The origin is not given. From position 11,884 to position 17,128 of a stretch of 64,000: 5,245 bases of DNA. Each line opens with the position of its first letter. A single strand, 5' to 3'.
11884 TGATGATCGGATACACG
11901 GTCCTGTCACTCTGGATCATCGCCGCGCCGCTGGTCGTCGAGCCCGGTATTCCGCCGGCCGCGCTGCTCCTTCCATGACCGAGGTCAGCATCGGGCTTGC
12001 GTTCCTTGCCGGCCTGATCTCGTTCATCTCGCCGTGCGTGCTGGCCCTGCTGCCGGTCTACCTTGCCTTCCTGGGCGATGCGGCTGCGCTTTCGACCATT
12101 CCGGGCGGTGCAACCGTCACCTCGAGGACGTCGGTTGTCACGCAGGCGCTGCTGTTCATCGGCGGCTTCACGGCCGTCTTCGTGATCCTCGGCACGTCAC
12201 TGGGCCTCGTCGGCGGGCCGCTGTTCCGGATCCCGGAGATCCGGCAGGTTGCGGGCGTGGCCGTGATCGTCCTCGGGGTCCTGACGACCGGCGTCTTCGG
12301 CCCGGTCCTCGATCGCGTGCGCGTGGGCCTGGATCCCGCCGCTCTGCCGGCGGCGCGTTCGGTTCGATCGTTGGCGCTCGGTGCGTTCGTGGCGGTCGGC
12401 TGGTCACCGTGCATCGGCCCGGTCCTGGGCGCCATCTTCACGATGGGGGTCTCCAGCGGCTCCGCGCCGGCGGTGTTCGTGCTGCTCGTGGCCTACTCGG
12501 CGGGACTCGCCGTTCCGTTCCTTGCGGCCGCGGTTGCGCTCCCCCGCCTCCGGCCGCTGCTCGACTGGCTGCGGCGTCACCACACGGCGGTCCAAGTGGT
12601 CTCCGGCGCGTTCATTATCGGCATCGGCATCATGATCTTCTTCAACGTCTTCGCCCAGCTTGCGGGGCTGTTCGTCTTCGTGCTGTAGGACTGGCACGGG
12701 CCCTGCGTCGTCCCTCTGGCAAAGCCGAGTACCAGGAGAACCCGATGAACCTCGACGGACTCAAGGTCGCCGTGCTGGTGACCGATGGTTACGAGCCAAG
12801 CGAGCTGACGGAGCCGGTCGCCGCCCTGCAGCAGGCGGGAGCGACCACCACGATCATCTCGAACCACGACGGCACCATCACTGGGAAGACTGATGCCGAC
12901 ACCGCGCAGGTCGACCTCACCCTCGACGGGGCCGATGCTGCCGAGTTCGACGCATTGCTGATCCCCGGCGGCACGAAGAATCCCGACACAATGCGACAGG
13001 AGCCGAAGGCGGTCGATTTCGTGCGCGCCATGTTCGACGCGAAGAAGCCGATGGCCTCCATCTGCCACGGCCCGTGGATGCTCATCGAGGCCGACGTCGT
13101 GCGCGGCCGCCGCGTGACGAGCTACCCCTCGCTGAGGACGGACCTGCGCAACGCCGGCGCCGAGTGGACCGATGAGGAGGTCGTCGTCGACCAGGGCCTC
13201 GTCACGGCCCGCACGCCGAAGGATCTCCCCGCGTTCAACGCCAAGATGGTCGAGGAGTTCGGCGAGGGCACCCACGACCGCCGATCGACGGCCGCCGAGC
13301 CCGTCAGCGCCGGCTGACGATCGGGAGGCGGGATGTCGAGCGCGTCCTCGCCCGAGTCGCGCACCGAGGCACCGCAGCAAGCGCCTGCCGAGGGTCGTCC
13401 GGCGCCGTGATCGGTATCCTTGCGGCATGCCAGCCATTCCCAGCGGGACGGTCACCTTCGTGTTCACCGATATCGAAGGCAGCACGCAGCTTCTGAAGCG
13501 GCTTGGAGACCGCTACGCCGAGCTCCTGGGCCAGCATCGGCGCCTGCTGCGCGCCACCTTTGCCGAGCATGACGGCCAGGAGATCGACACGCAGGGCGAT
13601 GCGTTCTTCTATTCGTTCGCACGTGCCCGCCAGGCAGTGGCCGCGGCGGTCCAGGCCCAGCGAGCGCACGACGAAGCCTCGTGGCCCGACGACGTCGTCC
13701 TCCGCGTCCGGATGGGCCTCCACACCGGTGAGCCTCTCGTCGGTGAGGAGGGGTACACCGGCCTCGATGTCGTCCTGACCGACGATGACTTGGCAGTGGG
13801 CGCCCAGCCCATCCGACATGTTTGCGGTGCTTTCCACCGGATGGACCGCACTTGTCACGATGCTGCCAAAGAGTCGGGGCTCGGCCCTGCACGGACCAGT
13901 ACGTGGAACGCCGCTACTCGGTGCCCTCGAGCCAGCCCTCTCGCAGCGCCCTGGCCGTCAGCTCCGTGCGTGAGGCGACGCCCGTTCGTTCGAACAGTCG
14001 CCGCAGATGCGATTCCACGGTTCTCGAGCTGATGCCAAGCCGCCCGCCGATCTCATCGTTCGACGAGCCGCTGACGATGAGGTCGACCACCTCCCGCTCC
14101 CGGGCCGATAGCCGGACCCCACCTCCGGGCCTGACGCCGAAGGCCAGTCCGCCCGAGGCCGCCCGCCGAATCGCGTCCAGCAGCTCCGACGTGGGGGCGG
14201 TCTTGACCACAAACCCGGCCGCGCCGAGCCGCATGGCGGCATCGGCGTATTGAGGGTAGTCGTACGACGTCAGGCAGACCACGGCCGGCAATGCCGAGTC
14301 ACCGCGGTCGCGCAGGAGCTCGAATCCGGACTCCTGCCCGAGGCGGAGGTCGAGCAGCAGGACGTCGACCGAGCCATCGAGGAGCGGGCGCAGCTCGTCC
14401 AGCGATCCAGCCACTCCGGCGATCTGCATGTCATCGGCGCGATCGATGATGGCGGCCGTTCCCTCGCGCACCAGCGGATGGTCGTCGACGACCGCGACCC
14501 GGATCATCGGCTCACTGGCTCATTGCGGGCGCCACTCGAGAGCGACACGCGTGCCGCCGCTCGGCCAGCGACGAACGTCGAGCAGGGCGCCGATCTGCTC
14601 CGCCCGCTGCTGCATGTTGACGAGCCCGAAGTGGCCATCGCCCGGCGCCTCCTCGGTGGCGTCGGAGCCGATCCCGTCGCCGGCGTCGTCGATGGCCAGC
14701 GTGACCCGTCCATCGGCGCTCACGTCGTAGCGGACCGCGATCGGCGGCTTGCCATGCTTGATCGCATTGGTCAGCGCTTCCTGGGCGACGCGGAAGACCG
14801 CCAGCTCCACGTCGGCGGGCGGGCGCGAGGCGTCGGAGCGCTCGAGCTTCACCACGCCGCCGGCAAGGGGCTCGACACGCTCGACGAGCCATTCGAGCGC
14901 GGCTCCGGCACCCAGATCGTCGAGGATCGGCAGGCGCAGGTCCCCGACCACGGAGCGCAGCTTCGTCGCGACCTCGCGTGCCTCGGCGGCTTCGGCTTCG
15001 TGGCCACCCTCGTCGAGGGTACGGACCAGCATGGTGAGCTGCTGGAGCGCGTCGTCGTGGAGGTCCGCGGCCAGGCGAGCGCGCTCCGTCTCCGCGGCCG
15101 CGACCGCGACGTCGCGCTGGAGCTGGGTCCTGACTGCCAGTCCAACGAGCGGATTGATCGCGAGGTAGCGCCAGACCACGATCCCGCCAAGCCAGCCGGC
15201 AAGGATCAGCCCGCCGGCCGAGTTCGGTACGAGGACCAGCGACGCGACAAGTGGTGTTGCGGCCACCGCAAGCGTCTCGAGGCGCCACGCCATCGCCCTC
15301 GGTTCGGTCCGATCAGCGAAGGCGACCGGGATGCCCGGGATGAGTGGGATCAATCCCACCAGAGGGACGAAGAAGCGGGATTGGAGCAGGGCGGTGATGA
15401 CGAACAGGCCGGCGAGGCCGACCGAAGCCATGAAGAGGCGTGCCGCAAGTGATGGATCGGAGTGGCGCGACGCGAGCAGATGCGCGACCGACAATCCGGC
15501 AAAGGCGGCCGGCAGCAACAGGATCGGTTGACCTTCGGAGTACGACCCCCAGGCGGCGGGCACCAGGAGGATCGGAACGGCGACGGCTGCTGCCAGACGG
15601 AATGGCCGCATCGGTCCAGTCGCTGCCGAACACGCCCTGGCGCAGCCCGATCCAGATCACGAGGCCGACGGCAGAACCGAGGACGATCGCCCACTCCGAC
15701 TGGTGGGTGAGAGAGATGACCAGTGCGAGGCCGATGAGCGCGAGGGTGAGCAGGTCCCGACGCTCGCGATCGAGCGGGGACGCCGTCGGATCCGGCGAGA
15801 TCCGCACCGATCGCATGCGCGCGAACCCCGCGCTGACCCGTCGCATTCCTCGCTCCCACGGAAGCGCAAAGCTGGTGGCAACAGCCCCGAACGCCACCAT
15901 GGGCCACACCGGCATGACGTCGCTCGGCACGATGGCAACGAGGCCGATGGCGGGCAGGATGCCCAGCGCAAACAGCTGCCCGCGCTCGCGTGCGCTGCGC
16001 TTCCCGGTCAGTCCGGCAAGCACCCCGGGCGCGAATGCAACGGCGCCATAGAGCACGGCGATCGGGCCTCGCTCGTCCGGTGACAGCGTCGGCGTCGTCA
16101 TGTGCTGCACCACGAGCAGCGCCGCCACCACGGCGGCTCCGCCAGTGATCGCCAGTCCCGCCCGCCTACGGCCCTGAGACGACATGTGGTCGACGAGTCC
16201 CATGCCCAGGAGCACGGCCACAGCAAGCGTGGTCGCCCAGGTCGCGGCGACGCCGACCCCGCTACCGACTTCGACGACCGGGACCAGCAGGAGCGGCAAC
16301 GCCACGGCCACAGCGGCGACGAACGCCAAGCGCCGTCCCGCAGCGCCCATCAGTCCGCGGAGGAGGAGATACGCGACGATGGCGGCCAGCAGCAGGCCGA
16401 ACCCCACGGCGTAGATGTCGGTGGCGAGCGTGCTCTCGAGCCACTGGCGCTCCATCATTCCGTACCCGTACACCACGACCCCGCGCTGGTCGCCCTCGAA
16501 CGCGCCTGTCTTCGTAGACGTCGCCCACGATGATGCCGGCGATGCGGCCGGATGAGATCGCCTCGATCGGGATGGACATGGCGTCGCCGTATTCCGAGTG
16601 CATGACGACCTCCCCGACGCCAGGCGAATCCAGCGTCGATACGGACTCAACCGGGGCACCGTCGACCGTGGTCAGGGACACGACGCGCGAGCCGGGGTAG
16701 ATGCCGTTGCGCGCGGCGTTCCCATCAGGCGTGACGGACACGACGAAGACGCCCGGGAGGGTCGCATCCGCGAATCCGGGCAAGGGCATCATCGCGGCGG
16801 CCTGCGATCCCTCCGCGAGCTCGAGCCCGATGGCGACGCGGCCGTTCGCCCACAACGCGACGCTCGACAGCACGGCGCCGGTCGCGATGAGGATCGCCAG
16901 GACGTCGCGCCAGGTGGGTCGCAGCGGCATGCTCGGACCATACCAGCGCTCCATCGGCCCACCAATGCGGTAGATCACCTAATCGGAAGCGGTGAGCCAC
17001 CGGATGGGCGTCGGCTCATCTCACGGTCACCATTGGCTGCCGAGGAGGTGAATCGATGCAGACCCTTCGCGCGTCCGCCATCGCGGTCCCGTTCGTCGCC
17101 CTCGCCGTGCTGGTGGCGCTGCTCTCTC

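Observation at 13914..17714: LiaFSR-like envelope module: small TM peptide, PASTA lipoprotein, PDZ/polytopic membrane protein(s), intramembrane HisKA_3 kinase, LuxR-type regulator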

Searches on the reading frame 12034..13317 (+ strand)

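Call 32: search_protein_families(library=pfam, proteins=[window:12034-13317:+], max_evalue=0.01)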
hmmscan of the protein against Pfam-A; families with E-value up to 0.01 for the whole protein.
window:12034-13317:+ (427 aa): 3 families
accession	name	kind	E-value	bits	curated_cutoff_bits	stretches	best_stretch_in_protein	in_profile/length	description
PF01965.30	DJ-1_PfpI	-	4.7e-54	183.1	26.6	1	244-408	2-165/165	DJ-1/PfpI family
PF18011.7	Catalase_C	-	3.2e-07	30.5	24.6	1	241-351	1-111/150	C-terminal domain found in long catalases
PF00117.34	GATase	-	0.0065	16.6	22.8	0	298-349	38-84/190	Glutamine amidotransferase class-I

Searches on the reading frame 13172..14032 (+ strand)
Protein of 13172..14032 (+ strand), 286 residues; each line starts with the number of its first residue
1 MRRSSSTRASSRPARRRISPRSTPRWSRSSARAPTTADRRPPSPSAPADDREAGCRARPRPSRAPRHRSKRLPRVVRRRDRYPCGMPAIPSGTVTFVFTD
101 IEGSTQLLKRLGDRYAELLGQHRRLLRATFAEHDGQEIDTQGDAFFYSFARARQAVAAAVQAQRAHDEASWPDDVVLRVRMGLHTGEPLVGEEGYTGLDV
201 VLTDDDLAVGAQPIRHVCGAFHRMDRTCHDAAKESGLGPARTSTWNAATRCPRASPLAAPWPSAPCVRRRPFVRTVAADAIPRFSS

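Call 32: search_protein_families(library=pfam, proteins=[window:13172-14032:+], max_evalue=0.01)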
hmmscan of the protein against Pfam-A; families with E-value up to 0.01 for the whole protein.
window:13172-14032:+ (286 aa): 1 family
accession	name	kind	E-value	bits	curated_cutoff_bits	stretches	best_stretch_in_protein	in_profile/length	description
PF00211.25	Guanylate_cyc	-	2.2e-08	34.3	21.9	1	90-191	5-114/183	Adenylate and Guanylate cyclase catalytic domain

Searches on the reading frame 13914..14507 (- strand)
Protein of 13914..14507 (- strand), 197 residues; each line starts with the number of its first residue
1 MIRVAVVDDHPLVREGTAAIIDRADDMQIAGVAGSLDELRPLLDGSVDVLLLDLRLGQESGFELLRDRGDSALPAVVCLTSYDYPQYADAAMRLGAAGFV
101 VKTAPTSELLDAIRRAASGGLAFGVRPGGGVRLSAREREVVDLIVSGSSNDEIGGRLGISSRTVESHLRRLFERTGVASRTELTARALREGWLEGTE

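Call 3: search_protein_families(library=pfam, proteins=[window:13914-14507:-], max_evalue=1)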
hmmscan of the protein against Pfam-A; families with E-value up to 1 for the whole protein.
window:13914-14507:- (197 aa): 15 families
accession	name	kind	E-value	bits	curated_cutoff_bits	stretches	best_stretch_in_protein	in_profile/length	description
PF00072.30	Response_reg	-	7.8e-17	61.9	30.2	1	4-114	1-111/111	Response regulator receiver domain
PF00196.25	GerE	-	1.2e-15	57.3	23.5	1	133-185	3-55/57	Bacterial regulatory proteins, luxR family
PF08281.18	Sigma70_r4_2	-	3.5e-08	33.4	25.7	1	132-170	10-49/54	Sigma-70, region 4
PF01726.22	LexA_DNA_bind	-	0.0012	19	23.7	1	133-187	4-65/65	LexA DNA binding domain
PF04545.22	Sigma70_r4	-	0.0012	18.7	24.1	1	132-172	4-45/50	Sigma-70, region 4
PF13518.12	HTH_28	-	0.002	18.6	25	1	139-176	4-40/52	Helix-turn-helix domain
PF13384.12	HTH_23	-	0.002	18.3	24.6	1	139-178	9-47/50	Homeodomain-like domain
PF13412.12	HTH_24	-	0.0026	17.8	21.9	1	147-171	17-41/48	Winged helix-turn-helix DNA-binding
PF16968.11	TadZ_N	-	0.0054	16.9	26.4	1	29-117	30-120/133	Pilus assembly protein TadZ N-terminal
PF07638.17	Sigma70_ECF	-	0.013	15.8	21.1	1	135-169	138-173/185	ECF sigma factor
PF24657.1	DUF7646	-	0.028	14.8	27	1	147-186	30-69/85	Domain of unknown function (DUF7646)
PF13936.12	HTH_38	-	0.034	14.3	27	1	132-170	4-43/44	Helix-turn-helix domain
PF04967.18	HTH_10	-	0.045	14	23.1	1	151-170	27-46/53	HTH DNA binding domain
PF03466.25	LysR_substrate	-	0.19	11.5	28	1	87-141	116-170/209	LysR substrate binding domain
PF15978.11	TnsD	-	0.4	10.1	32.4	1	130-194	184-248/355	Tn7-like transposition protein D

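Call 35: search_protein_families(library=ncbifam, proteins=[window:13914-14507:-], max_evalue=0.01)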
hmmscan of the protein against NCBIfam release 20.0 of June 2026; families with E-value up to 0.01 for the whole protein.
window:13914-14507:- (197 aa): 50 families (the best 25 are shown)
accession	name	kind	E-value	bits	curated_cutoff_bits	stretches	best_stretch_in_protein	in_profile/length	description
NF047785.1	respo_reg_MadR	equivalog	4.8e-29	101.2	300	1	2-191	1-207/209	MadR family response regulator transcription factor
NF052445.1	RespRegMctR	equivalog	2.5e-28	98.9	300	1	2-191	2-203/205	two-component system response regulator MctR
NF007685.0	PRK10360.1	equivalog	7.8e-24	84.6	258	1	1-192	1-196/196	response regulator transcription factor UhpA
NF007935.0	PRK10651.1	equivalog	8.3e-23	80.7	250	2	3-122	8-129/216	two-component system response regulator NarL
NF007018.1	PRK09483.1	equivalog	7.4e-21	74.8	280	2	1-119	1-121/217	UvrY/SirA/GacA family response regulator transcription factor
NF011896.0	PRK15369.1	equivalog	6.5e-19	68.4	242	2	2-119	4-123/211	two component system response regulator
NF006900.1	PRK09390.1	equivalog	2.3e-18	66.4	255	1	3-189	6-199/203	response regulator FixJ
NF007708.0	PRK10403.1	equivalog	1.2e-17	64.1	343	2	3-124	8-131/215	nitrate/nitrite response regulator protein NarP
NF007403.0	PRK09935.1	equivalog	1.3e-16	60.8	271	1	4-185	6-202/210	fimbria biosynthesis transcriptional regulator FimZ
NF040749.1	tetrathio_RR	equivalog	3.3e-13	49.8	290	1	48-184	45-185/191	tetrathionate respiration response regulator TtrR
NF052366.1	photon_PedR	equivalog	6.1e-12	45.5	120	1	132-191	2-61/74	photosynthetic electron transport-dependent transcriptional regulator PedR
NF007419.0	PRK09958.1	equivalog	2.1e-11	43.8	251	1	5-187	4-198/204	acid-sensing system DNA-binding response regulator EvgA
TIGR03541.1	reg_near_HchA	equivalog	7.9e-11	41.9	215.6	1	132-191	171-230/232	PA1136 family autoinducer-binding transcriptional regulator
NF038181.1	reg_ATPase_IniR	equivalog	2.3e-10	39.5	750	1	113-184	748-818/827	isoniazid response ATPase/transcriptional regulator IniR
NF008677.0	PRK11697.1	equivalog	3.1e-10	39.8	246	1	1-115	1-114/238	two-component system response regulator BtsR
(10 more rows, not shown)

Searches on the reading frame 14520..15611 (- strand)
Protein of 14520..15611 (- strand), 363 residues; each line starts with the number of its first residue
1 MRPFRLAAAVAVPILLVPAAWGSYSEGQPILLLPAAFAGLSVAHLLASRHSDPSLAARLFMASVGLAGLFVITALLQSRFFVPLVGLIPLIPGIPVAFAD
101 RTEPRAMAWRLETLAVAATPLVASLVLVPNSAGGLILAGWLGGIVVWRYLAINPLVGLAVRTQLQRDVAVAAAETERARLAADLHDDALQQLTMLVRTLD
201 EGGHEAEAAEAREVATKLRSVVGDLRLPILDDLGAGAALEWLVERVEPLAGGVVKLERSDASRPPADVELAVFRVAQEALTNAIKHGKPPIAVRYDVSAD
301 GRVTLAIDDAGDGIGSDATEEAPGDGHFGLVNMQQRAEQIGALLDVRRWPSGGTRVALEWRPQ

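Call 3: search_protein_families(library=pfam, proteins=[window:14520-15611:-], max_evalue=1)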
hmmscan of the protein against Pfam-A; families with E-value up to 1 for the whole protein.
window:14520-15611:- (363 aa): 5 families
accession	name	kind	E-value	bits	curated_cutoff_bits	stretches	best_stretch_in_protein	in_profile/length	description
PF02518.31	HATPase_c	-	5.9e-09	36.8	26.4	1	269-360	3-107/111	Histidine kinase-, DNA gyrase B-, and HSP90-like ATPase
PF07730.19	HisKA_3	-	9.1e-05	23.4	24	1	176-221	1-48/68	Histidine kinase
PF13581.12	HATPase_c_2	-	0.00011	22.6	27.4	1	273-331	33-103/127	Histidine kinase-like ATPase domain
PF08305.17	NPCBM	-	0.18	12.2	23.9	1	281-318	91-128/137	NPCBM/NEW2 domain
PF07916.16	TraG_N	-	0.19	11.1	36.1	1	111-150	335-373/462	TraG-like protein, N-terminal region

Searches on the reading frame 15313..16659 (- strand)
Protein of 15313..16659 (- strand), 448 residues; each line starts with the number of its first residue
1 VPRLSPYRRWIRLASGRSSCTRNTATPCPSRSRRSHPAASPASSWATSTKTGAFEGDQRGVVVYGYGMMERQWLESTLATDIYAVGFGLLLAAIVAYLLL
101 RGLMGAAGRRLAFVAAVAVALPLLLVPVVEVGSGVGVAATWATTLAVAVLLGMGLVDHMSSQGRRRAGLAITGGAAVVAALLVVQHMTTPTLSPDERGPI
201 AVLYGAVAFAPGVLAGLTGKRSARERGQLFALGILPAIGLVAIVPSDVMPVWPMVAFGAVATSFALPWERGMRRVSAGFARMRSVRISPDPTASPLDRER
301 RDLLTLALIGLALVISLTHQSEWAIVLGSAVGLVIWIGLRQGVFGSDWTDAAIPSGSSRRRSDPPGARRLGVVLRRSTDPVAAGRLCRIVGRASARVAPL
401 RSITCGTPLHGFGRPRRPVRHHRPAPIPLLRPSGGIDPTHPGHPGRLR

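Call 3: search_protein_families(library=pfam, proteins=[window:15313-16659:-], max_evalue=1)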
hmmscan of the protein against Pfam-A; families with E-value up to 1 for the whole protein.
window:15313-16659:- (448 aa): 1 family
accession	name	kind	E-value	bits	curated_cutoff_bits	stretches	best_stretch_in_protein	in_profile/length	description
PF01757.29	Acyl_transf_3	-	0.12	11.9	31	1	89-226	131-270/326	Acyltransferase domain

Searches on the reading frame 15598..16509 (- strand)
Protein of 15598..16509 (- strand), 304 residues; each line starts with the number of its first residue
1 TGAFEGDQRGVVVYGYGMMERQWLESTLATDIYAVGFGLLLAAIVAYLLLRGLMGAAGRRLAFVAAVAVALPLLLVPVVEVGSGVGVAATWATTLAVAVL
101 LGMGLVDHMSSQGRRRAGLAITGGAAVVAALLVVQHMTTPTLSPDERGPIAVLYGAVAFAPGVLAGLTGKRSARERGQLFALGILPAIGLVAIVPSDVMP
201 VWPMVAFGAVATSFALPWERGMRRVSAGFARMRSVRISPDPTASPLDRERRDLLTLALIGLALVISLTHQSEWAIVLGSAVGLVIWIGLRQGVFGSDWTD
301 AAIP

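Call 55: search_protein_representatives(protein=window:15598-16509:-)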
Query: 304 residues. Proteins with E-value up to 0.001 (for the whole library): 15; up to 1e-10: 8; up to 1e-30: 2. The best 15 are listed.
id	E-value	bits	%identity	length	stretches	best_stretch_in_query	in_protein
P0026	3.3e-63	230.1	49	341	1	38-304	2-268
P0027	4.3e-38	147.7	38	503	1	13-304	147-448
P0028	2.6e-30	122.1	35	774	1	13-304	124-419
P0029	2.3e-25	105.9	37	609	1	54-304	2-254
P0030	4.1e-25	105.1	33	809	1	14-304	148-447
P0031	5.0e-19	85.1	34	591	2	17-304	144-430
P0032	4.1e-17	78.8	33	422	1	19-291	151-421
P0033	2.2e-12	63.3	38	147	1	125-246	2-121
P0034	7.7e-08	48.4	28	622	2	17-304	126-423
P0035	1.7e-07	47.2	31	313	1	178-304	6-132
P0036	3.0e-07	46.4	42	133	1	4-87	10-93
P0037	1.1e-05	41.3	39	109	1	57-145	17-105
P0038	3.6e-05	39.6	29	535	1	20-213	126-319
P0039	6.3e-05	38.8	40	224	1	16-83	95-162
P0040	1.9e-04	37.2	31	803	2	13-304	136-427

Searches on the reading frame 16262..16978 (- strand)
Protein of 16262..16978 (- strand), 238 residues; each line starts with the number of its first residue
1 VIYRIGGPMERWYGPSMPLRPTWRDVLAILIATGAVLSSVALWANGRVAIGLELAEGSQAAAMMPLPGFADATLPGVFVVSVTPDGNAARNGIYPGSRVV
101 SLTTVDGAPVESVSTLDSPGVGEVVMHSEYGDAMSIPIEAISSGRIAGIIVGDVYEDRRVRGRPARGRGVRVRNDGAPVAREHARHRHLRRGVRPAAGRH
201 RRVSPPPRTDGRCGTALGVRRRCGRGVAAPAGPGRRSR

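Call 3: search_protein_families(library=pfam, proteins=[window:16262-16978:-], max_evalue=1)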
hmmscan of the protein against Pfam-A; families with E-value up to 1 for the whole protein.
window:16262-16978:- (238 aa): 2 families
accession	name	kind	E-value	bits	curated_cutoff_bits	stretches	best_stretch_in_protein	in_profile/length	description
PF00595.29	PDZ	-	0.012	16.4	23.2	1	49-116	11-63/81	PDZ domain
PF13180.12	PDZ_2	-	0.064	14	27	1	68-118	12-52/80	PDZ domain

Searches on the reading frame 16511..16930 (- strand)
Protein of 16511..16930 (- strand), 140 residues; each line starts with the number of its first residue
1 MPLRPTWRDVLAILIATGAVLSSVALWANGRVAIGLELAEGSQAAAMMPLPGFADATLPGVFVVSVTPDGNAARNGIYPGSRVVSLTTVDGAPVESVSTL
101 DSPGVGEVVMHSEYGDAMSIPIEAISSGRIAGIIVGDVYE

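Call 36: predict_structure(alignment_id=A2)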
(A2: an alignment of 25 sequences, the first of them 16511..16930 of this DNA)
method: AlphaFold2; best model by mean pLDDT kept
length: 140 residues; sequences in the alignment: 25
mean_pLDDT: 84.5   pTM: 0.67
mean pLDDT of the five models: 84.5, 83.5, 78.9, 78.3, 76.9
residues with pLDDT >= 90: 64; 70-90: 62; 50-70: 11; < 50: 3
segments of 3 or more residues with pLDDT < 50: 30-32
pLDDT, mean of each block of 10 residues (from residue 1): 83 95 72 74 78 81 87 89 93 89 78 87 92 85
secondary structure, 60 per line:
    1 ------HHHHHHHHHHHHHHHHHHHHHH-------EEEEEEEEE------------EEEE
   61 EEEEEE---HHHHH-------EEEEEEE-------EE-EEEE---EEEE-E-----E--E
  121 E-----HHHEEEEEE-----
elements in order: H7-28 E36-44 E57-66 H70-74 E82-88 E99-102 E106-109 E130-135

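Call 39: fold_search(model_id=the predicted structure, library=pdb)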
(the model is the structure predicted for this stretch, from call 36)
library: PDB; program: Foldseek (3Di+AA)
matches with E <= 10: 352; with E <= 0.001: 0
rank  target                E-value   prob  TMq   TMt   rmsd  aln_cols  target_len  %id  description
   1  6ew9_A                6.3e-02  0.47  0.21  0.11  10.1       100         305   23  CRYSTAL STRUCTURE OF DEGS STRESS SENSOR PROTEASE IN COMPLEX WITH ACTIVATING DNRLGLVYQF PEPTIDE (released 2018-04-25)
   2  8b87_A                1.4e-01  0.93  0.22  0.32   7.4        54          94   26  Crystal structure of Scribble PDZ1 with human papillomavirus strain 16 E6 peptide (released 2023-10-18)
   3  2lc6_MODEL_1_A        1.5e-01  0.96  0.28  0.30   3.2        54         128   18  Solution structure of Par-6 Q144C/L164C (released 2011-11-30)
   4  5vwi_A                1.7e-01  0.93  0.24  0.34   7.5        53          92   34  Crystal structure of human Scribble PDZ1:Beta-PIX complex (released 2017-11-08)
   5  4rqy_A                1.8e-01  0.21  0.19  0.10  10.7       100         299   20  RE-REFINED STRUCTURE OF 1TE0 - STRUCTURAL ANALYSIS of DEGS, A STRESS SENSOR OF THE BACTERIAL PERIPLASM (released 2015-03-11)
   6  4ynn_B                1.9e-01  0.91  0.28  0.11   5.0        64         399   26  Structure of Legionella pneumophila DegQ (S190A variant) (released 2015-06-24)
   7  1te0_A                2.5e-01  0.20  0.19  0.10  10.3       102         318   20  Structural analysis of DegS, a stress sensor of the bacterial periplasm (released 2004-11-30)
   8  1nf3_C                2.6e-01  0.91  0.26  0.29   4.0        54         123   22  Structure of Cdc42 in a complex with the GTPase-binding domain of the cell polarity protein, Par6 (released 2003-03-04)
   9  6myf                  2.6e-01  0.77  0.22  0.32   9.0        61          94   26  Crystal structure of free human Scribble PDZ1 domain (released 2019-04-10)
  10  4ynn_A                2.8e-01  0.87  0.27  0.11   4.8        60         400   28  Structure of Legionella pneumophila DegQ (S190A variant) (released 2015-06-24)
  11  9ejl_C                2.9e-01  0.54  0.27  0.21  17.8       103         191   14  Lgl2 bound to the aPKCiota-Par6B complex in nucleotide-free form. Conformation with visible head sub-complex. (released 2025-07-02)
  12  5vwc                  3.1e-01  0.85  0.22  0.31   7.7        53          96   26  Crystal structure of human Scribble PDZ1 domain (released 2017-11-08)
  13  7qrs_B                3.1e-01  0.72  0.22  0.30   8.8        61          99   26  Structural insight into the Scribble PDZ domains interaction with the oncogenic Human T-cell lymphotrophic virus-1 (HT (released 2022-09-07)
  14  5vwk_A                3.1e-01  0.72  0.22  0.29   9.0        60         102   27  Crystal structure of human Scribble PDZ1:Beta-PIX complex (released 2017-11-08)
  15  7qsa_A                3.3e-01  0.82  0.23  0.35   7.4        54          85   31  Structural basis on the interaction of Scribble PDZ domains with the Tick Born encephalitis virus (TBEV) NS5 protein (released 2022-08-31)
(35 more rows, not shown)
